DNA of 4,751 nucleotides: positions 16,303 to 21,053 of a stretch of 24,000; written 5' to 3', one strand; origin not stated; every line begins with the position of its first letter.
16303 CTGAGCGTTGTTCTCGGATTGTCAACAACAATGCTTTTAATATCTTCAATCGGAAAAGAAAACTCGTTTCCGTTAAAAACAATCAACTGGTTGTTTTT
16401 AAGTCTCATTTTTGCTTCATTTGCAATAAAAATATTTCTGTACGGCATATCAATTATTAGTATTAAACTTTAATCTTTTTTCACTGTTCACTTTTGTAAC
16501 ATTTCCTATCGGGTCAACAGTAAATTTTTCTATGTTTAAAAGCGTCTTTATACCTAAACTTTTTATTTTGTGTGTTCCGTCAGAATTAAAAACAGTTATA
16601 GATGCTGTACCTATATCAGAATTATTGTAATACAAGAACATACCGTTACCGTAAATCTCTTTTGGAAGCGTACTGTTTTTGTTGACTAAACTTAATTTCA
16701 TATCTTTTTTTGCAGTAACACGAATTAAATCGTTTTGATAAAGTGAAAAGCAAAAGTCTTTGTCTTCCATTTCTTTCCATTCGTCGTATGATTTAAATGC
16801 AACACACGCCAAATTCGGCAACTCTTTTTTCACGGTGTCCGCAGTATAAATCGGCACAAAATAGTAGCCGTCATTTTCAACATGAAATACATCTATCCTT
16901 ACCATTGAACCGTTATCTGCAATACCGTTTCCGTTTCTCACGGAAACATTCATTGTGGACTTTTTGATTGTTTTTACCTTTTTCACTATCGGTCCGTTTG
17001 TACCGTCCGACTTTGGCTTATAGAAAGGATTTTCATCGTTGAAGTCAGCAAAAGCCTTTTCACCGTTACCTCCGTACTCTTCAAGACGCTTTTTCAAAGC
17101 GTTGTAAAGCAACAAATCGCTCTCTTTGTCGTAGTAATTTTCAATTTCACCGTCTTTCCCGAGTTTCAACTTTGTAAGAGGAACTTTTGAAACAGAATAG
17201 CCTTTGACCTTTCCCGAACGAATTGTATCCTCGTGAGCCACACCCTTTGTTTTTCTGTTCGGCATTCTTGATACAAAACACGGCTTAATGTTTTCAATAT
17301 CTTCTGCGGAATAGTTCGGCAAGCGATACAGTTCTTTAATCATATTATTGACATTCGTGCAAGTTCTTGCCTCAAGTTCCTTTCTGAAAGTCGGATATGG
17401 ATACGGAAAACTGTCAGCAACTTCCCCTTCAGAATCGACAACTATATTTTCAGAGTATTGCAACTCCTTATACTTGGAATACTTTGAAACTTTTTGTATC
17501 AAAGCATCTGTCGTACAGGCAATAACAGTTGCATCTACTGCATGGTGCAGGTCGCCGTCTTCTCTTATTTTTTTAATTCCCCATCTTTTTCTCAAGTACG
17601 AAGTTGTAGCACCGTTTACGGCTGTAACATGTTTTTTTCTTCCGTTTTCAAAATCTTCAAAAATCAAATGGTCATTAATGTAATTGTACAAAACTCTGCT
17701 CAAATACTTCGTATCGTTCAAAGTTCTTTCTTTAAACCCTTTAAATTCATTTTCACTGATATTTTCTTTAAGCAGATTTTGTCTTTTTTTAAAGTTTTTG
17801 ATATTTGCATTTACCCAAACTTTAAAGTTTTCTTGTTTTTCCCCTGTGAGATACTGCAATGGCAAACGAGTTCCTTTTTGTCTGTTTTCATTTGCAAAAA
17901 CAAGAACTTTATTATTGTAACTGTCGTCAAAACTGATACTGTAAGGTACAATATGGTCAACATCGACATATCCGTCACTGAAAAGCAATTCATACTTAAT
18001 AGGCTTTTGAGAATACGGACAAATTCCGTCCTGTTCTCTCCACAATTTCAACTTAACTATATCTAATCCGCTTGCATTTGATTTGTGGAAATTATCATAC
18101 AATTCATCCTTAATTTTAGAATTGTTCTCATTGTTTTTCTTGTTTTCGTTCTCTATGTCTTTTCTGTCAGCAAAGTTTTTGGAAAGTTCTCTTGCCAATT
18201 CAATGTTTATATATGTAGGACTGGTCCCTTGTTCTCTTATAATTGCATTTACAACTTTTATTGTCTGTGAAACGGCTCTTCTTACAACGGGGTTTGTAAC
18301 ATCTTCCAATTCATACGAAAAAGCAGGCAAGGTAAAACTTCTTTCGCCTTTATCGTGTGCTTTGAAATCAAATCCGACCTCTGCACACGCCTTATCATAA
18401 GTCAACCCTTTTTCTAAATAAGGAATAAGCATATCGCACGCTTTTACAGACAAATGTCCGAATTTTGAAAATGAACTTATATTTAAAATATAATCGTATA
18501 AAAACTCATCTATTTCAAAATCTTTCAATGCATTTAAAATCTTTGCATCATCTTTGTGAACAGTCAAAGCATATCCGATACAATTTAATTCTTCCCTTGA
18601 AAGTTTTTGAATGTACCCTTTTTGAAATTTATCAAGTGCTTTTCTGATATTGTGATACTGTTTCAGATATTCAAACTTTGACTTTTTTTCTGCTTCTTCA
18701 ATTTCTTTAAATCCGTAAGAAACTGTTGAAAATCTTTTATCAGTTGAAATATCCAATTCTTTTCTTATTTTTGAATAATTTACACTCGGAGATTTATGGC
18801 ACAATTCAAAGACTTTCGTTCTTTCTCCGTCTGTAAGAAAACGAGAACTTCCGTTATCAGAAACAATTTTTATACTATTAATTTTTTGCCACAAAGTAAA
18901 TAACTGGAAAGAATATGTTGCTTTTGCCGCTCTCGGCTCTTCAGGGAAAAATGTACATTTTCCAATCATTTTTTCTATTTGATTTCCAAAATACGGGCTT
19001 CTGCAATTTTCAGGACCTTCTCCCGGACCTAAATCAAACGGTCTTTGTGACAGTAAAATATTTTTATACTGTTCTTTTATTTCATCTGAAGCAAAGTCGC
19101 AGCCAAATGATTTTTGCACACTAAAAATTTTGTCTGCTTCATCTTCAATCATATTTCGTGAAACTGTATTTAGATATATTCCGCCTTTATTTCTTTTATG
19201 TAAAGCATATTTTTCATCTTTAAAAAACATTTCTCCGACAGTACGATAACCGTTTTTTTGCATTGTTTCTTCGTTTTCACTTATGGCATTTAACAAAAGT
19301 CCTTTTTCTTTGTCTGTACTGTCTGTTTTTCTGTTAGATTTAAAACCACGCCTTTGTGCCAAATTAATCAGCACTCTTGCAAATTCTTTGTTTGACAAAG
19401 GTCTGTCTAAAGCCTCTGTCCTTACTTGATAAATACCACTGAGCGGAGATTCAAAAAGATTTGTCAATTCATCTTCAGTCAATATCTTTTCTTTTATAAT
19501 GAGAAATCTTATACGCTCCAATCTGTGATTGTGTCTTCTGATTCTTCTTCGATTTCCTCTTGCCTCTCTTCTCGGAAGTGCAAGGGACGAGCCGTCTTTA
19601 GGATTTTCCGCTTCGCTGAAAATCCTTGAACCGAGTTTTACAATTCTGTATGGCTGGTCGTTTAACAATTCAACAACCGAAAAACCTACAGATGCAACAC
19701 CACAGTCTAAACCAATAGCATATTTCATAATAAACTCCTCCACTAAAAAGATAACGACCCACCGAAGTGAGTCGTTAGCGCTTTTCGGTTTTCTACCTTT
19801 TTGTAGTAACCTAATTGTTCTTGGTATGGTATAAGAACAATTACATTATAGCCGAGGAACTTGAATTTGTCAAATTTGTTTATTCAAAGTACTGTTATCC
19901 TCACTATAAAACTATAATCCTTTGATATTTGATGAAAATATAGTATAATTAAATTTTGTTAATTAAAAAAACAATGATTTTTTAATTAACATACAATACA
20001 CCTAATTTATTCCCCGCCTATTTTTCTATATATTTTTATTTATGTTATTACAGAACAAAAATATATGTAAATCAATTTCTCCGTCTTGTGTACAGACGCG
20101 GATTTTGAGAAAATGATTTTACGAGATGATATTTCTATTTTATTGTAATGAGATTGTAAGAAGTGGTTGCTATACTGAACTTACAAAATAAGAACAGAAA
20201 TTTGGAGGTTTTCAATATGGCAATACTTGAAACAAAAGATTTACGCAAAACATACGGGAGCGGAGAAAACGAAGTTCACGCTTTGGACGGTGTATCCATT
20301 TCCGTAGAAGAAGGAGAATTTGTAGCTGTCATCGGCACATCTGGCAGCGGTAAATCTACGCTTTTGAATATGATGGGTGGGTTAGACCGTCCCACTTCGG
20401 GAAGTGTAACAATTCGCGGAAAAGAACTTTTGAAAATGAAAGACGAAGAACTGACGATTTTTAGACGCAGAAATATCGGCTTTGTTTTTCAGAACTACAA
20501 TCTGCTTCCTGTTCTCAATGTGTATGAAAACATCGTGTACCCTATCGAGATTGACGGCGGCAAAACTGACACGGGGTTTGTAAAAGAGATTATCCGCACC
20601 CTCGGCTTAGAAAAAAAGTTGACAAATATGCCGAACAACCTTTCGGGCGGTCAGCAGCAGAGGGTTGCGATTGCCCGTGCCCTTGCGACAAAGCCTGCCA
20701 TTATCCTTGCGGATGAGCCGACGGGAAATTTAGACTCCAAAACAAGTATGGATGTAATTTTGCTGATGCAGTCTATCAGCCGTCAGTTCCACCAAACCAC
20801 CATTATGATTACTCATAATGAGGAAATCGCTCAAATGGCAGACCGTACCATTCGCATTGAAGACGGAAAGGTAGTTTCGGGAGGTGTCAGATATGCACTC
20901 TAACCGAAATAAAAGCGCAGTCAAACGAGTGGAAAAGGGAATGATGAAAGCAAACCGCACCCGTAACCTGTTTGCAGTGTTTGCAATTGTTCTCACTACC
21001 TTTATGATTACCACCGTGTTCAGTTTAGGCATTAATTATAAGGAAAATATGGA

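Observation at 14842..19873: Complete, compact type II-C CRISPR-Cas9 locus with all RNA and protein parts identifiable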

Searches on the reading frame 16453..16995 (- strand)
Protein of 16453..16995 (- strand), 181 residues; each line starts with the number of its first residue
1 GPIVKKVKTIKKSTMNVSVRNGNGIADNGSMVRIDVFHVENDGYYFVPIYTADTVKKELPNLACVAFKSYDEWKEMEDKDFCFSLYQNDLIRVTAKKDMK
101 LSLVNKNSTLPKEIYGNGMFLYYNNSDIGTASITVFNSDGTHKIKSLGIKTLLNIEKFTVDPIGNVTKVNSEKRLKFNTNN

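Call 37: search_solved_structures(query=window:16453-16995:-, max_evalue=0.001, show_alignments=5)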
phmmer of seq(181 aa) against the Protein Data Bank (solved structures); distinct sequences matched with E-value up to 0.001: 16.
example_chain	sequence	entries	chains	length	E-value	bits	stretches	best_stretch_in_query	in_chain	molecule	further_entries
21dz_A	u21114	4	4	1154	1.4e-33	119.5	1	4-178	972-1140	CRISPR-associated endonuclease Cas9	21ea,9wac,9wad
9ar4_A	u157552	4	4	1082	4.9e-31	111.2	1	1-176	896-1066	CRISPR-associated endonuclease Cas9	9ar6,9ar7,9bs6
8uzb_A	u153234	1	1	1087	5.6e-30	107.7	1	1-176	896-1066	CRISPR-associated endonuclease Cas9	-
8uza_A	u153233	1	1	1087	6.2e-30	107.6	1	1-176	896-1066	CRISPR-associated endonuclease Cas9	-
8jtj_A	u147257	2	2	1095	7.9e-30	107.2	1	1-176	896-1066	CRISPR-associated endonuclease Cas9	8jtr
8x5v_A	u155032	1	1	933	1.1e-29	106.8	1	1-180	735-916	BlCas9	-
8hnw_A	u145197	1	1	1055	1.8e-20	76.8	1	1-166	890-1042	CRISPR-associated endonuclease Cas9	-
8hnt_A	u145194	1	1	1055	1.8e-20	76.8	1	1-166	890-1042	CRISPR-associated endonuclease Cas9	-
8hnv_A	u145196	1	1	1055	1.8e-20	76.8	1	1-166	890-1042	CRISPR-associated endonuclease Cas9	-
6jdq_A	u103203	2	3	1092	3.5e-19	72.6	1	5-165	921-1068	CRISPR-associated endonuclease Cas9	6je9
8ja0_A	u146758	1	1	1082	3.7e-19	72.5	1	5-165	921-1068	CRISPR-associated endonuclease Cas9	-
6jdv_A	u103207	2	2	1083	3.7e-19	72.5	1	5-165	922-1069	CRISPR-associated endonuclease Cas9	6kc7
6kc8_A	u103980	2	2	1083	3.7e-19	72.5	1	5-165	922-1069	CRISPR-associated endonuclease Cas9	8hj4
6je4_A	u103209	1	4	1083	3.7e-19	72.5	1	5-165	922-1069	CRISPR-associated endonuclease Cas9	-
5x2g_A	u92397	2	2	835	1.8e-14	57.2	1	19-177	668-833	CRISPR-associated endonuclease Cas9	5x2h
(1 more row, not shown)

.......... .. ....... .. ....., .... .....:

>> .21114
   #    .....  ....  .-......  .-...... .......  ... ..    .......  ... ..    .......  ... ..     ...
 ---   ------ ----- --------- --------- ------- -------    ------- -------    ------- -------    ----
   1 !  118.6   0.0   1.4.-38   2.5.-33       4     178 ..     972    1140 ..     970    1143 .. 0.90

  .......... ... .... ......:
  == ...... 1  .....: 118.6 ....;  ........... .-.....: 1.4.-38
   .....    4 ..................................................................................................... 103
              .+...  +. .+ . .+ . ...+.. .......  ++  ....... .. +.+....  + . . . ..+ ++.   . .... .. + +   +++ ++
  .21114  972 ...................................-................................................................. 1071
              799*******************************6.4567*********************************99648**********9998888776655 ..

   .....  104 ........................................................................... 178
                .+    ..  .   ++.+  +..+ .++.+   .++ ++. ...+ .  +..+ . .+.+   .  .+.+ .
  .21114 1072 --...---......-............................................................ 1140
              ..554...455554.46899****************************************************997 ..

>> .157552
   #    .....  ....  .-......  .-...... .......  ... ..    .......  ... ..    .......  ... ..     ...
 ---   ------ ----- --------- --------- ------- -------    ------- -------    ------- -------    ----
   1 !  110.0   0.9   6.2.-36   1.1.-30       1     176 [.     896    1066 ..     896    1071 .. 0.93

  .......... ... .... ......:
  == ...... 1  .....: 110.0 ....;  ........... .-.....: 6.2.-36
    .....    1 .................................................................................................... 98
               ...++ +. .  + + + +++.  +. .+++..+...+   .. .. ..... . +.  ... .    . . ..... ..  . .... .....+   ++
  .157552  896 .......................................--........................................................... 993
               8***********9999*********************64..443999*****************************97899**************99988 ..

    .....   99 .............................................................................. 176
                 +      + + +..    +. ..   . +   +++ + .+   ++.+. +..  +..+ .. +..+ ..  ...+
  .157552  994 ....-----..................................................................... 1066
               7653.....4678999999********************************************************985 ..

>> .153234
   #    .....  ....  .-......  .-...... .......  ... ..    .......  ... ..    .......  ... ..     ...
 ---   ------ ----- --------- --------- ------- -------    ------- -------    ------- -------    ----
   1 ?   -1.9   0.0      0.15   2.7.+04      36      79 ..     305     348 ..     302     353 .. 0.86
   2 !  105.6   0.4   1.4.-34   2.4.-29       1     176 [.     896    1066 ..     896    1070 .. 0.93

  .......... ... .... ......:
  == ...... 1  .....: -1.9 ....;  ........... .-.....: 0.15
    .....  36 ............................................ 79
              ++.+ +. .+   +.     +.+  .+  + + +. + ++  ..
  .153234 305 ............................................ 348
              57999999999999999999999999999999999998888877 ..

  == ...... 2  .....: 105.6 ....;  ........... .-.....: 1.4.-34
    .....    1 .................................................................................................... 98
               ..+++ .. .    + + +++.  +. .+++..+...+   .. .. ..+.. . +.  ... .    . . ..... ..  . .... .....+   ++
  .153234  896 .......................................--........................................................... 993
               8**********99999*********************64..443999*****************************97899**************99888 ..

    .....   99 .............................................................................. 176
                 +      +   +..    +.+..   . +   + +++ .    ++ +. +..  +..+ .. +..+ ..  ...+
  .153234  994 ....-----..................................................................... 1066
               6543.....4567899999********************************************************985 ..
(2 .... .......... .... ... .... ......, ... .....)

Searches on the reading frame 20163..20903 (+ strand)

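Call 11: search_protein_families(library=ncbifam, proteins=[window:20163-20903:+])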
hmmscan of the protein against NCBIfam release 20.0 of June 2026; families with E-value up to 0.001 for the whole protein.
window:20163-20903:+ (246 aa): 191 families (the best 25 are shown)
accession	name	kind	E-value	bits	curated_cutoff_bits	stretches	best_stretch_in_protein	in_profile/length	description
TIGR02211.1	LolD_lipo_ex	equivalog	1.5e-66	224.1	307.75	1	21-238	1-220/221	lipoprotein-releasing ABC transporter ATP-binding protein LolD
NF007826.0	PRK10535.1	equivalog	4.7e-64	216.8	966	1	20-239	3-223/648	macrolide ABC transporter ATP-binding protein/permease MacB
NF007879.0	PRK10584.1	equivalog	3.5e-63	213.4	336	1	20-237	5-224/228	putative ABC transporter ATP-binding protein YbbA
TIGR02982.1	heterocyst_DevA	subfamily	5.9e-62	209.1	295.8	1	22-237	2-219/220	ABC exporter ATP-binding subunit, DevA family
TIGR02673.1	FtsE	equivalog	2e-60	204.1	264.85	1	25-236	5-214/214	cell division ATP-binding protein FtsE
NF038007.1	ABC_ATP_DarD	equivalog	1.1e-59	201.6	375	1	23-236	3-217/218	darobactin export ABC transporter ATP-binding protein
TIGR03608.1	L_ocin_972_ABC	subfamily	1.2e-57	194.7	254.85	1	37-232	10-206/206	putative bacteriocin export ABC transporter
NF040933.2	ABC_arch_GlcV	equivalog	6e-56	189.8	450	1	24-238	5-221/357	glucose ABC transporter ATP-binding protein GlcV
NF008639.0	PRK11629.1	equivalog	4.4e-55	186.6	360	1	18-237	3-224/234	lipoprotein-releasing ABC transporter ATP-binding protein LolD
TIGR02314.1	ABC_MetN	equivalog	3.1e-53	181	499.7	1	23-239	3-221/343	methionine ABC transporter ATP-binding protein MetN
TIGR03265.1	PhnT2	equivalog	1.5e-52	179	457.7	1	21-239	4-215/353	putative 2-aminoethylphosphonate ABC transporter ATP-binding protein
TIGR02315.1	ABC_phnC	equivalog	2.1e-51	174.7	266.1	1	21-240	1-227/243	phosphonate ABC transporter ATP-binding protein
NF008653.0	PRK11650.1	subfamily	6.2e-50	170.2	432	1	19-237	1-213/357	sn-glycerol-3-phosphate ABC transporter ATP-binding protein UgpC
TIGR00968.1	3a0106s01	subfamily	2.5e-49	168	342.75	1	25-238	4-210/237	sulfate ABC transporter ATP-binding protein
NF043075.1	MMSYN1_0197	equivalog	3.5e-48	164.3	550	1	21-238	2-212/341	spermidine/putrescine ABC transporter ATP-binding protein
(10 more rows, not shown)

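Call 12: search_protein_families(library=pfam, proteins=[window:20163-20903:+])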
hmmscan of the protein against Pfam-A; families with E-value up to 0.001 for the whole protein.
window:20163-20903:+ (246 aa): 5 families
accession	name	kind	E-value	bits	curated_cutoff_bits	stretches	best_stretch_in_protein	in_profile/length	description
PF00005.33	ABC_tran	-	1.4e-36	126.6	25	1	41-187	1-136/137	ABC transporter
PF02463.25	SMC_N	-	1.7e-07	31.3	40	1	51-233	24-212/220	RecF/RecN/SMC N terminal domain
PF13555.12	AAA_29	-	0.00015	21.9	27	1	40-68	11-39/61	P-loop containing region of AAA domain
PF13401.12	AAA_22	-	0.00016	22.4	27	1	51-185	5-92/130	AAA domain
PF25683.1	URGCP_GTPase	-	0.00035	19.8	55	1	54-93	192-233/396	URGCP-like GTPase domain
